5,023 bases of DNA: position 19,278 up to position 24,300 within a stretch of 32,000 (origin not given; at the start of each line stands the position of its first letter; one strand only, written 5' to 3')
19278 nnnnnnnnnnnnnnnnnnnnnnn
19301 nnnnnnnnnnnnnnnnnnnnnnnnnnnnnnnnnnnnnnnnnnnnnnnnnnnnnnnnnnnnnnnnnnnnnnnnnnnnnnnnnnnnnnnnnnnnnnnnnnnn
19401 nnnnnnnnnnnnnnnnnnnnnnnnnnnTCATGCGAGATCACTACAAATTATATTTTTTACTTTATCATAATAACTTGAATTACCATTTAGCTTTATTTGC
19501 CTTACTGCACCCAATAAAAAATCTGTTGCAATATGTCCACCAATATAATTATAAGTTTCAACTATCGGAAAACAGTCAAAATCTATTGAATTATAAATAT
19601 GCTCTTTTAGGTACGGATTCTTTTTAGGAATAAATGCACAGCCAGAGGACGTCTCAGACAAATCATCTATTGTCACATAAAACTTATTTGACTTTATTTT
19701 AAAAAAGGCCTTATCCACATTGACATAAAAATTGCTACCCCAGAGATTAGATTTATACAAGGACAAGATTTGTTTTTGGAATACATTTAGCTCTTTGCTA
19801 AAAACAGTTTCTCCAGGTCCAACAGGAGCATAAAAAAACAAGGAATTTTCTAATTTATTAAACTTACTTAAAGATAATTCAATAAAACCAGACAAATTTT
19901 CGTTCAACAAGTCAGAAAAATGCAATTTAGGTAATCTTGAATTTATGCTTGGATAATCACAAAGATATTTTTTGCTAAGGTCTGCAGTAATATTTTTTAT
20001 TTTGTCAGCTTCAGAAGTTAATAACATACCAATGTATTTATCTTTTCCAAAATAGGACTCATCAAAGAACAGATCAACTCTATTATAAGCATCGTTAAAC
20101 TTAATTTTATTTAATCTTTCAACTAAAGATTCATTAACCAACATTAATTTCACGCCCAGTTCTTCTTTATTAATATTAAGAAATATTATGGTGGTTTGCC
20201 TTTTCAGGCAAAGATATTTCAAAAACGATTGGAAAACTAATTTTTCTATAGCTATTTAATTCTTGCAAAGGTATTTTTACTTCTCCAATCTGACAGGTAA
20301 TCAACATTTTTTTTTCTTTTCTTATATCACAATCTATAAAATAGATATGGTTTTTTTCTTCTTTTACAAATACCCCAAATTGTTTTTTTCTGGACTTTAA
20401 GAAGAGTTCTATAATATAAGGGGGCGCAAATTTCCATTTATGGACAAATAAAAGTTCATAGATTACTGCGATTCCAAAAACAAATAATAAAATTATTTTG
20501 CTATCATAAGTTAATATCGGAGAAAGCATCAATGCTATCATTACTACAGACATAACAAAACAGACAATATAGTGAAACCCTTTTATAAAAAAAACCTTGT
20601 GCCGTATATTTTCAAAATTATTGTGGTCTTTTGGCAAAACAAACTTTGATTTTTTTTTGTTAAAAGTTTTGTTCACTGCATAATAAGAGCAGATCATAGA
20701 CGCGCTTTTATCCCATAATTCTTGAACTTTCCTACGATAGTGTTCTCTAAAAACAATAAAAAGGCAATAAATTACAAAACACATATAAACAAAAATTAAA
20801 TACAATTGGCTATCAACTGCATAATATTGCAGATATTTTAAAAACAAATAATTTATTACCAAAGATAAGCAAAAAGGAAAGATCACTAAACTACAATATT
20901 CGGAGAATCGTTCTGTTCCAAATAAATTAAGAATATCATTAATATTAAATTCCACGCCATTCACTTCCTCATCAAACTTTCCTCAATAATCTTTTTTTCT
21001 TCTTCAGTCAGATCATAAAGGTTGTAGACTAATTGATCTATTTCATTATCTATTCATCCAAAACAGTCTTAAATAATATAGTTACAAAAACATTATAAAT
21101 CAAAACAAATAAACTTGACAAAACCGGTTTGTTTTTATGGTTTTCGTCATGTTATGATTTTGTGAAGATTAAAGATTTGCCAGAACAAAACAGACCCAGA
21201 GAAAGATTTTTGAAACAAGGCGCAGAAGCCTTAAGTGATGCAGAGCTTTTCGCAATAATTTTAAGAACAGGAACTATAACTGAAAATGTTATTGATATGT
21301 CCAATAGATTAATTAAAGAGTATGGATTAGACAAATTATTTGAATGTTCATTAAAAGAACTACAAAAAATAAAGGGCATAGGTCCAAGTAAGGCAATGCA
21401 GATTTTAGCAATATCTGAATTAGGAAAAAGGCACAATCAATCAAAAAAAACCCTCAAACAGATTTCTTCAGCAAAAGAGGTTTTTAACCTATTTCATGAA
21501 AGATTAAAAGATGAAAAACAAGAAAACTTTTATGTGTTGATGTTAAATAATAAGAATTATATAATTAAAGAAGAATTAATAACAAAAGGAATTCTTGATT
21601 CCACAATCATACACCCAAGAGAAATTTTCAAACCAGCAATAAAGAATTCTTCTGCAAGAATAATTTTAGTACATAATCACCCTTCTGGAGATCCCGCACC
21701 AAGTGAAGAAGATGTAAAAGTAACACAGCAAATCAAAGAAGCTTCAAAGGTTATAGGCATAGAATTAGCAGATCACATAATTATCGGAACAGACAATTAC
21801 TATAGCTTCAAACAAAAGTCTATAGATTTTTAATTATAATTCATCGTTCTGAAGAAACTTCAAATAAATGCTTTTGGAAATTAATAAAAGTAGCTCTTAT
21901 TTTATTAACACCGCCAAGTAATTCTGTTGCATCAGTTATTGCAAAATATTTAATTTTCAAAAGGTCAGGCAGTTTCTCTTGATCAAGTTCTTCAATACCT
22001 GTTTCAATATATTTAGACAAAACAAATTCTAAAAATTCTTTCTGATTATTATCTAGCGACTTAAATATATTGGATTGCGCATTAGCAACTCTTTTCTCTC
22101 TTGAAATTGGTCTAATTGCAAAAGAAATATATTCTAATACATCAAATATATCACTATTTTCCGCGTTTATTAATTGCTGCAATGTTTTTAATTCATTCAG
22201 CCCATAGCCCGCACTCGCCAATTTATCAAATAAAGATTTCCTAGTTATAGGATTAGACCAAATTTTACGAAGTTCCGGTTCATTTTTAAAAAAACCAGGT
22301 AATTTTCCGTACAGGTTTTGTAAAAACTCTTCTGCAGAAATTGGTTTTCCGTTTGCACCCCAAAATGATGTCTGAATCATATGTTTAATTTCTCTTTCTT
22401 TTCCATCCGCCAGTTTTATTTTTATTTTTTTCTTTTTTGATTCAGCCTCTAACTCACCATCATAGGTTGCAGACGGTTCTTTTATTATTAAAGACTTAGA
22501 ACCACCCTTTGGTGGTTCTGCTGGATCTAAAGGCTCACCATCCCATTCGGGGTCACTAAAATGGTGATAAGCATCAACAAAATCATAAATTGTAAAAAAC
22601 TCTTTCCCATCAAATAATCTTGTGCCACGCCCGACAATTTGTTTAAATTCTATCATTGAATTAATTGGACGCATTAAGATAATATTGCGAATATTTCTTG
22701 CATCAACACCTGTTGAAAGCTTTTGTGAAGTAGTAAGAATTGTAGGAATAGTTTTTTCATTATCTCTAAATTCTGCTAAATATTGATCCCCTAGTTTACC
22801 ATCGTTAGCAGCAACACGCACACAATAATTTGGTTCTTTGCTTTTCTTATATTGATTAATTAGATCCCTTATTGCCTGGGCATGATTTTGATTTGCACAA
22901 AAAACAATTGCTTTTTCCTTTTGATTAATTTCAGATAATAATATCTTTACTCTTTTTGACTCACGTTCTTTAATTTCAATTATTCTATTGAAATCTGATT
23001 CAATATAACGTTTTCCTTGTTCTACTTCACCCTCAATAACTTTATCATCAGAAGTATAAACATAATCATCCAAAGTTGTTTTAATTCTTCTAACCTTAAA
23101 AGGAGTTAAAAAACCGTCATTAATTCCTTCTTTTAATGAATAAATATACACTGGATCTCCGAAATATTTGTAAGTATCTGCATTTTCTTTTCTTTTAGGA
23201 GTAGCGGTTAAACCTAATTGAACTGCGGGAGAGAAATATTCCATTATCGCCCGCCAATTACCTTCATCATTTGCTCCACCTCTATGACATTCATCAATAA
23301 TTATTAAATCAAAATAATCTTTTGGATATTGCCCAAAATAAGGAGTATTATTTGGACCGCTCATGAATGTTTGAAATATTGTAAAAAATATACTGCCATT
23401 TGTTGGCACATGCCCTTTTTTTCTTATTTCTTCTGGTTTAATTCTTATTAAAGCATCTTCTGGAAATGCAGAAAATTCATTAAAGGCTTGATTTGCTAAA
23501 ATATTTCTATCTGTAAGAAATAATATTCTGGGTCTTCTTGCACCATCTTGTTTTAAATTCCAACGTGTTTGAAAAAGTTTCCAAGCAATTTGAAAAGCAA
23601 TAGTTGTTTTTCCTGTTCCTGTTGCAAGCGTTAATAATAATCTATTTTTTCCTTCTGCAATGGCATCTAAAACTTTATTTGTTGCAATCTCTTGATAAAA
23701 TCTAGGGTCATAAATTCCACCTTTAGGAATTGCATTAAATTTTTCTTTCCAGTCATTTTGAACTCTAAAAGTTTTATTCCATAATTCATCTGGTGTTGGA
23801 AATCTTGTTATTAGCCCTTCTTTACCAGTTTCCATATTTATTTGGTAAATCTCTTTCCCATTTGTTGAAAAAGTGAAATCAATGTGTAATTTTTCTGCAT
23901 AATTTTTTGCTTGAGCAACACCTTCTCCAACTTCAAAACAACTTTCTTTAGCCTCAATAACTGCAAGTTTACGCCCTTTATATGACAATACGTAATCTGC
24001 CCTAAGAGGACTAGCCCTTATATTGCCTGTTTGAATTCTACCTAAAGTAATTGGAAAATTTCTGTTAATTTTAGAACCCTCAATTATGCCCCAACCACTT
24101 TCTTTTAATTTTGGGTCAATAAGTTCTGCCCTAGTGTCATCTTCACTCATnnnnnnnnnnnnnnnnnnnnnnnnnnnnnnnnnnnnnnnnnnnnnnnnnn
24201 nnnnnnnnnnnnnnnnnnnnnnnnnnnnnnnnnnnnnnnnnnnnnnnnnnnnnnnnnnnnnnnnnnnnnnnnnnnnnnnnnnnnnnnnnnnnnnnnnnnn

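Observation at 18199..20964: Four-gene operon of unknowns abutting RadC and a type I R-M system: candidate undescribed defence module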

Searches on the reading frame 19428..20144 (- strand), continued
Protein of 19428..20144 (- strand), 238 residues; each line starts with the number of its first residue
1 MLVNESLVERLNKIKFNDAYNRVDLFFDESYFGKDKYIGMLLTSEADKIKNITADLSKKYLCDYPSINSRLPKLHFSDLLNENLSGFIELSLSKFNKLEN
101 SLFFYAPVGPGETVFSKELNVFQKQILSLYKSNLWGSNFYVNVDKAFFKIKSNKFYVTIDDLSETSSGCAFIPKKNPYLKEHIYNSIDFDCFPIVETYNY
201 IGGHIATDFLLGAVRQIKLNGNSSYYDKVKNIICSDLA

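Call 110: search_dna_similar(query=window:19428-20144:-, collection=phages, mode=protein, max_evalue=0.1, max_rows=10)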
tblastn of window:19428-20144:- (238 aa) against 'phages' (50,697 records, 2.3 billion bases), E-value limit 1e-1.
No match.

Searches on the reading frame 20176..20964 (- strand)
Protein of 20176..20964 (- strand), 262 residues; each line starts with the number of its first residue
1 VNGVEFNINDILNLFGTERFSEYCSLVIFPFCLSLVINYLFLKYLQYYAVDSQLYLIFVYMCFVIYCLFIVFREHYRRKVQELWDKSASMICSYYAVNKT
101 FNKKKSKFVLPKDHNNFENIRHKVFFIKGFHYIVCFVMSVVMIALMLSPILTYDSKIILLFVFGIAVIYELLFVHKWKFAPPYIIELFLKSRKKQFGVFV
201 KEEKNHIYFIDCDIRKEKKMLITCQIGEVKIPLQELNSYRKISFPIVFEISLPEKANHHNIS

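Call 4: search_protein_families(library=pfam, proteins=[window:20176-20964:-], max_evalue=1)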
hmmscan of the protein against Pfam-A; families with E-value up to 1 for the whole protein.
window:20176-20964:- (262 aa): 1 family
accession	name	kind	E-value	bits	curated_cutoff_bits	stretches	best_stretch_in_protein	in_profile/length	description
PF04145.20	Ctr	-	0.018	16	25.3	0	55-146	28-130/151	Ctr copper transporter family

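Call 5: search_protein_families(library=padloc, proteins=[window:20176-20964:-], max_evalue=1)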
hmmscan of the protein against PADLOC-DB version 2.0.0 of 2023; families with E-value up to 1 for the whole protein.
window:20176-20964:- (262 aa): 0 families

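Call 7: search_protein_families(library=ncbifam, proteins=[window:20176-20964:-], max_evalue=1)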
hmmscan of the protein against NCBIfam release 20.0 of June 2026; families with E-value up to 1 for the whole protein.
window:20176-20964:- (262 aa): 1 family
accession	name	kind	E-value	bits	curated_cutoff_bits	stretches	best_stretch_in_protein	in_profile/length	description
TIGR01218.1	Gpos_tandem_5TM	subfamily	0.2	11.3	35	1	25-82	66-123/208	tandem five-TM protein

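Call 8: search_protein_families(library=phrogs, proteins=[window:20176-20964:-], max_evalue=1)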
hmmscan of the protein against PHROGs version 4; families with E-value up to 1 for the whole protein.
window:20176-20964:- (262 aa): 0 families

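Call 27: find_homologous_proteins(query=window:20176-20964:-)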
Query window:20176-20964:- (262 aa): 1 proteins with E <= 0.001 among 210 candidates.
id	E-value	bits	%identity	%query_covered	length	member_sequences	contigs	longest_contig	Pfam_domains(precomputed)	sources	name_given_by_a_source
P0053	3.4e-166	569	100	99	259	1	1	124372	-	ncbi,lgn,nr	ncbi:MAG: hypothetical protein PHH82_01765 [Candidatus ainarchaeum sp.]|nr:hypothetical protein [Can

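Call 83: find_related_loci(query=window:20176-20964:-, collection=viral_contigs, flank=6000)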
Query window:20176-20964:- (262 aa) in viral_contigs; peptide patterns used: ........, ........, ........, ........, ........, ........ (x = any residue, [..] = any of these).
5 stretches matched a pattern, but none encodes a relative of the query by tblastn (E <= 1e-3).

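Call 105: search_dna_similar(query=window:20176-20964:-, collection=plasmids, mode=protein, max_evalue=0.1, max_rows=10)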
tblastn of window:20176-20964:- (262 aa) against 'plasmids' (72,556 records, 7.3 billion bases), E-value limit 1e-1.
No match.

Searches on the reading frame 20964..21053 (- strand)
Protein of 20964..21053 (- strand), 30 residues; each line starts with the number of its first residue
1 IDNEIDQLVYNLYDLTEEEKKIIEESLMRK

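Call 64: search_solved_structures(query=window:20964-21053:-, max_evalue=10, show_alignments=2)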
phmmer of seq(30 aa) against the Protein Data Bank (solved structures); distinct sequences matched with E-value up to 10: 3.
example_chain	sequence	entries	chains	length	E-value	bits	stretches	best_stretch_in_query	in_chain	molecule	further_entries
4epz_A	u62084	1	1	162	1.6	12.4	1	7-25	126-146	transcription anti-terminator antagonist UpxZ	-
2pbf_A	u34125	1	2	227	2.3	11.9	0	10-22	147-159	Protein-L-isoaspartate O-methyltransferase beta-aspartate methyltransferase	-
4ch7_A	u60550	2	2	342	3.2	11.5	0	4-24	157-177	NIRD-LIKE PROTEIN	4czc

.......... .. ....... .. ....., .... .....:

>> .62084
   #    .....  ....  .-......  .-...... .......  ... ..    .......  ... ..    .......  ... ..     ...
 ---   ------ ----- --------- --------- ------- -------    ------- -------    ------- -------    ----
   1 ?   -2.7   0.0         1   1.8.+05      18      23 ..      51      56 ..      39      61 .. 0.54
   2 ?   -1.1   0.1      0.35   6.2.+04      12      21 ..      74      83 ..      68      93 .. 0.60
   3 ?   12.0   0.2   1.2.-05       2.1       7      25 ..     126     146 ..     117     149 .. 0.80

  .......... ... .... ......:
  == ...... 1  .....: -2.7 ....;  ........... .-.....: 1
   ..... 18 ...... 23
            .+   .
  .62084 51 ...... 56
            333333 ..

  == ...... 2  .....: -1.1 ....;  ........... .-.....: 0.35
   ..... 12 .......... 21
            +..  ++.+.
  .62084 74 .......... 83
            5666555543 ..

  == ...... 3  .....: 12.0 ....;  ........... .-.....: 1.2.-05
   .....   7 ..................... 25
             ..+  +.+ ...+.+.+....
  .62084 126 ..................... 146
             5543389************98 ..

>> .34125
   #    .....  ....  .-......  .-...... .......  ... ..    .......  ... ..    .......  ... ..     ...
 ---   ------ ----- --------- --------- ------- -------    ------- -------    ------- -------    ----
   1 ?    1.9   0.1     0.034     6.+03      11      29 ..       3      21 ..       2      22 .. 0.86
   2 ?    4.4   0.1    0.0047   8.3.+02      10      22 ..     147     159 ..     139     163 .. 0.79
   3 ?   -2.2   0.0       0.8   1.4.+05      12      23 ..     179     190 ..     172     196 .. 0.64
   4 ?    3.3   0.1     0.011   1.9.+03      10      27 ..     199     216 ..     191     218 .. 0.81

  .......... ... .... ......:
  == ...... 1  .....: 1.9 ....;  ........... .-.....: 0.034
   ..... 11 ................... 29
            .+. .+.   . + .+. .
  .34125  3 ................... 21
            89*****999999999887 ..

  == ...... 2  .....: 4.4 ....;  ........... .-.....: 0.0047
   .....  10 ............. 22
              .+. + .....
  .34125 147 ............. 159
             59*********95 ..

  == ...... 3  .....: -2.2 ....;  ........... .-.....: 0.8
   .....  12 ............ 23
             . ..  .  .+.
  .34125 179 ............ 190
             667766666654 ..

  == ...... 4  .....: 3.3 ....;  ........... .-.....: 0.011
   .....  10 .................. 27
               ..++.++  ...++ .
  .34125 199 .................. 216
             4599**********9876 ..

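Call 99: search_dna_similar(query=window:20964-21053:-, collection=plasmids, mode=protein, max_evalue=10, max_rows=25)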
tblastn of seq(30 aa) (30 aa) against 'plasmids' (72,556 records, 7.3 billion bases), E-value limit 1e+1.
Records with a match: 40; places in all: 41; records where one place covers at least 80% of the query: 37.
Best place of each record, by identity: 60-80% 5; <60% 35.
By first word of the organism name: Pseudosulfitobacter 12; Halobacterium 8; Haloarcula 3; Halalkalicoccus 2; Halorussus 2; Methanothermobacter 1; Natronobeatus 1; Natribaculum 1; Salinibaculum 1; Halolamina 1; and 8 more.
By predicted mobility (MOB-suite, as given by PLSDB): non-mobilizable 38; conjugative 1; mobilizable 1.
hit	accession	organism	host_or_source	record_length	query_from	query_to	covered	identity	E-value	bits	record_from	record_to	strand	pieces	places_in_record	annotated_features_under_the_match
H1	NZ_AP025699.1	Methanothermobacter tenebrarum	-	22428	1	28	93%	60.7%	1e-3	40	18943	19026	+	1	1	hypothetical protein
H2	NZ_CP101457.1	Natronobeatus ordinarius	cell culture,sediment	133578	2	28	90%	59.3%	6e-2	35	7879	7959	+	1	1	Eco57I restriction-modification methylase domain-containing protein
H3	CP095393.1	Natribaculum breve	cell culture,saline soil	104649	2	27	87%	61.5%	6e-1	32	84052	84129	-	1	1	none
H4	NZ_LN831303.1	Halobacterium hubeiense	-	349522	2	28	90%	55.6%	8e-1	32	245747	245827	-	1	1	none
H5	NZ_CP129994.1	Salinibaculum sp. KK48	cell culture,sediment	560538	1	27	90%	55.6%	3e+0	30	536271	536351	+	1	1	TaqI-like C-terminal specificity domain-containing protein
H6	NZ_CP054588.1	Halolamina sp. CBA1230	solar salt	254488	2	27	87%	57.7%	9e-1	32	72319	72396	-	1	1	N-6 DNA methylase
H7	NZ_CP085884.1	Halobacterium salinarum NRC-34001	Genome,Canadian salted buffalo hide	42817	2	27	87%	57.7%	3e+0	30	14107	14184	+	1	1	restriction endonuclease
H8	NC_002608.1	Halobacterium salinarum NRC-34001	-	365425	2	27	87%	57.7%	4e+0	30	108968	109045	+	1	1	class I SAM-dependent DNA methyltransferase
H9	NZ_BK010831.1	Halobacterium salinarum NRC-34001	-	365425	2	27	87%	57.7%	4e+0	30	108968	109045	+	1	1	class I SAM-dependent DNA methyltransferase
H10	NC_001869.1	Halobacterium salinarum NRC-34001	-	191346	2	27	87%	57.7%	4e+0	30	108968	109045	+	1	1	class I SAM-dependent DNA methyltransferase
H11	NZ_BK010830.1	Halobacterium salinarum NRC-34001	-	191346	2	27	87%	57.7%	4e+0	30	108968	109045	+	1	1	class I SAM-dependent DNA methyltransferase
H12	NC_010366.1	Halobacterium salinarum NRC-34001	-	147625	2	27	87%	57.7%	4e+0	30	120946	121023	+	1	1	class I SAM-dependent DNA methyltransferase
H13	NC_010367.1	Halobacterium salinarum NRC-34001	-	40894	2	27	87%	57.7%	4e+0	30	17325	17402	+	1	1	class I SAM-dependent DNA methyltransferase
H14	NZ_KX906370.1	Halorubrum lacusprofundi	water sample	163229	5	27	77%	60.9%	4e-1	32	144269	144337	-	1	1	Eco57I restriction-modification methylase domain-containing protein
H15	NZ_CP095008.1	Halococcus dombrowskii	Direct from delivered sample,Rock salt ...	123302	5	27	77%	60.9%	4e-1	32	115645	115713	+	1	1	N-6 DNA methylase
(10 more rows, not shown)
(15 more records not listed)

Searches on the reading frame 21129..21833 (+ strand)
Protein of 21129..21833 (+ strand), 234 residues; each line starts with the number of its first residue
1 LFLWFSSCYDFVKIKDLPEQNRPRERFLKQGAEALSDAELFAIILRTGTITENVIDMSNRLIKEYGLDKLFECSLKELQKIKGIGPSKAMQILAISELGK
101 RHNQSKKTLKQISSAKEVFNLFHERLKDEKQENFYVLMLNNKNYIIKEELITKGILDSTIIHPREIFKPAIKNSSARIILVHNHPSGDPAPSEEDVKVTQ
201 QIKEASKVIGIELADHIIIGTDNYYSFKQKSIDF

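Call 32: search_protein_families(library=pfam, proteins=[window:21129-21833:+], max_evalue=0.001)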
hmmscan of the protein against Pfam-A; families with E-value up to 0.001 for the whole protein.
window:21129-21833:+ (234 aa): 3 families
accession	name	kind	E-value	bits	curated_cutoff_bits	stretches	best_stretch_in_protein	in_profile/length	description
PF04002.20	RadC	-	1.6e-46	157.6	22.1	1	112-230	1-119/121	RadC-like JAB domain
PF20582.4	UPF0758_N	-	2.7e-28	98.3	27.1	1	14-90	1-77/77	UPF0758 N-terminal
PF00633.29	HHH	-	4.2e-06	26.8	24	1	67-95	2-30/30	Helix-hairpin-helix motif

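Call 80: search_protein_families(library=padloc, proteins=[window:21129-21833:+], max_evalue=0.01)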
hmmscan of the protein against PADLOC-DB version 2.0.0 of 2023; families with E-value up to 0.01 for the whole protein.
window:21129-21833:+ (234 aa): 3 families
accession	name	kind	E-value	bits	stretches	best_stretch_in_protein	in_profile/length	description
PDLC00896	JAB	-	0.00059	17.6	1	182-229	98-145/159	JAB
PDLC00890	JAB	-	0.0029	15.1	1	182-223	95-135/157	JAB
PDLC00908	JAB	-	0.0077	14.1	0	176-223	99-145/168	JAB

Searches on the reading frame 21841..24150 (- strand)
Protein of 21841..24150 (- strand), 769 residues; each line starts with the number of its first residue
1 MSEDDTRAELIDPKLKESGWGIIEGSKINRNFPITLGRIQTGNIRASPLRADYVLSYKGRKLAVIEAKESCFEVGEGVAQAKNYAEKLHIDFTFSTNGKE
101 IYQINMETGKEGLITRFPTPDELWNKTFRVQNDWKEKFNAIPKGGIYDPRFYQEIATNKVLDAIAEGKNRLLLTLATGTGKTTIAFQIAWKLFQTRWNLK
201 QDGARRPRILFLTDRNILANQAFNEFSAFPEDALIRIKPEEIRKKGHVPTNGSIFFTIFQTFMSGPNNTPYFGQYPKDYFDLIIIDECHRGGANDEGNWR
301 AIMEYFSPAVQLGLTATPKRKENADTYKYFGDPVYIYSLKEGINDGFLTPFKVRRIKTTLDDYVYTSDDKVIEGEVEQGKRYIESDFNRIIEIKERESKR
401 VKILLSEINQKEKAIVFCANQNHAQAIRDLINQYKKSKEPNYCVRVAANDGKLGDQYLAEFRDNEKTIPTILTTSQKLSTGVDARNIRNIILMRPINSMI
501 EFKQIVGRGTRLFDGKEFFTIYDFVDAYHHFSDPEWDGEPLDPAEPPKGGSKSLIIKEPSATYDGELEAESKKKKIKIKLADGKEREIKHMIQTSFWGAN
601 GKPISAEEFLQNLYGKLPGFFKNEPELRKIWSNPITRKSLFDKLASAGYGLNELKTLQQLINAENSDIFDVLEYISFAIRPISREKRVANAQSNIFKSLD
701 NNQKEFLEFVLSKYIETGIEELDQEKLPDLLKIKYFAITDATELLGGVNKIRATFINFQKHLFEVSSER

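Call 32: search_protein_families(library=pfam, proteins=[window:21841-24150:-], max_evalue=0.001)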
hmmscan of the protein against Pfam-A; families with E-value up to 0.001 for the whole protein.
window:21841-24150:- (769 aa): 7 families
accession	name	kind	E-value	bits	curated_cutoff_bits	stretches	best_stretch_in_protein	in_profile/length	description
PF04851.21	ResIII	-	1e-37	130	22.5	1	148-320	3-164/164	Type III restriction enzyme, res subunit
PF08463.15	EcoEI_R_C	-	5.9e-25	88.7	24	1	607-762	1-162/163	EcoEI R protein C-terminal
PF18766.7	SWI2_SNF2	-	9.8e-22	78.1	26.7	1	152-353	1-190/221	SWI2/SNF2 ATPase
PF00270.35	DEAD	-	3.1e-11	43.7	26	1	159-321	6-162/167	DEAD/DEAH box helicase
PF00271.37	Helicase_C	-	2.9e-08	34.4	23.5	1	402-511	4-108/110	Helicase conserved C-terminal domain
PF04313.20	HSDR_N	-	1.5e-07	31.9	25.1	1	47-107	124-193/198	Type I restriction enzyme R protein N terminus (HSDR_N)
PF13588.12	HSDR_N_2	-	5.8e-06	26.8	25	1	49-112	37-102/110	Type I restriction enzyme R protein N terminus (HSDR_N)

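Call 80: search_protein_families(library=padloc, proteins=[window:21841-24150:-], max_evalue=0.01)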
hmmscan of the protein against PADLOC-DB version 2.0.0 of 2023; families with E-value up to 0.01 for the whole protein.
window:21841-24150:- (769 aa): 16 families
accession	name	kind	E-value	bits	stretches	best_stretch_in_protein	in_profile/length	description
PDLC03049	REase_I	-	2e-131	437.6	2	1-572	9-581/807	Type I restriction enzyme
PDLC03047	REase_I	-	4.9e-41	138.5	1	3-531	199-729/1107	Type I restriction enzyme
PDLC03042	REase_I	-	9.5e-30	100.7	1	129-530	428-850/1170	Type I restriction enzyme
PDLC02707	PbeA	-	6.6e-28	95.7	1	97-525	202-630/672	PbeA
PDLC03659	mREase_IV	-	1.1e-24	84.4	1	166-527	237-568/945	Type IV methyl-directed restriction enzyme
PDLC02704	PbeA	-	4.2e-20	69.8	1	125-525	233-644/682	PbeA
PDLC03658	mREase_IV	-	1.2e-18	64.3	1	167-529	241-562/953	Type IV methyl-directed restriction enzyme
PDLC02703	PbeA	-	1.3e-11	41.9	1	282-512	369-599/626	PbeA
PDLC02705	PbeA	-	1.7e-10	37.7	1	281-524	376-632/691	PbeA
PDLC03040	REase_I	-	1.8e-08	30.7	1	176-358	295-491/1029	Type I restriction enzyme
PDLC03597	REase_MTase_IIG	-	1.3e-07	27.6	1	280-518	323-601/1646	Type IIG restriction enzyme-methyltransferase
PDLC03648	REase_III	-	2.2e-05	20.8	1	278-517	130-359/871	Type III restriction enzyme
PDLC03928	PsyrT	-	0.00016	18.1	1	396-511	225-334/689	-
PDLC03960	SngC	-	0.00084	16.2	0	405-512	254-361/720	-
PDLC03050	REase_I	-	0.0014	16.5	1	665-736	111-180/219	Type I restriction enzyme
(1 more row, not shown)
